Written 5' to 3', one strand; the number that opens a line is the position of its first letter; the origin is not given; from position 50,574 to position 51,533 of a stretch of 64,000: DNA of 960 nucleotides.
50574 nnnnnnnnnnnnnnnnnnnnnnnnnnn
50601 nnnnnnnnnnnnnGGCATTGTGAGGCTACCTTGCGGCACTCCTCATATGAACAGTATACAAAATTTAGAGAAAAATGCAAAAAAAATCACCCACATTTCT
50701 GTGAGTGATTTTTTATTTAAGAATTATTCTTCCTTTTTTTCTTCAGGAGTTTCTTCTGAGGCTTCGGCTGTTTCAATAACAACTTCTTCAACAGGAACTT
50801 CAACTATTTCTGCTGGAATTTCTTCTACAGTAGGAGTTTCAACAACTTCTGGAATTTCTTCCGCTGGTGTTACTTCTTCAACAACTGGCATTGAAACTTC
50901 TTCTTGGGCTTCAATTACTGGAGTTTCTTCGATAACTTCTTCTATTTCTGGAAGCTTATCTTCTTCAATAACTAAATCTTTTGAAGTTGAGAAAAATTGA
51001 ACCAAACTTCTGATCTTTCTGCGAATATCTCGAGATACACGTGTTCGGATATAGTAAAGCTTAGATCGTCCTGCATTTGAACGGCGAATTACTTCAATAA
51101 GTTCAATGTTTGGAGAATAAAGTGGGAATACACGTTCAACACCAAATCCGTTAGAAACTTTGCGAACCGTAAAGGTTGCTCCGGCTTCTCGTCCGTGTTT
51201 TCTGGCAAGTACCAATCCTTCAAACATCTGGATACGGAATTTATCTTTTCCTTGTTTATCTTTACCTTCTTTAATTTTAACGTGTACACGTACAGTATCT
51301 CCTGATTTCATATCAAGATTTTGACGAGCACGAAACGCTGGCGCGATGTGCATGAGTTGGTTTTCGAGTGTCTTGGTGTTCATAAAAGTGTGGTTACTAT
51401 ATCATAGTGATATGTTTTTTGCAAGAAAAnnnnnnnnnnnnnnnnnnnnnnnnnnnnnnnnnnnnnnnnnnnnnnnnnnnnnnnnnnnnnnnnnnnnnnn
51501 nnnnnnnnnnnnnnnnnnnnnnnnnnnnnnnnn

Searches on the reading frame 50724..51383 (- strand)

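Call 81: search_protein_families(library=pfam, proteins=[window:50724-51383:-], max_evalue=0.001)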
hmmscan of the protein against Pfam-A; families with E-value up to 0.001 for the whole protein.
window:50724-51383:- (219 aa): 1 family
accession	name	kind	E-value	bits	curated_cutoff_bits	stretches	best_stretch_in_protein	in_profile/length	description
PF01245.26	Ribosomal_L19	-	6.5e-32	110.2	22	1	21-121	14-107/111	Ribosomal protein L19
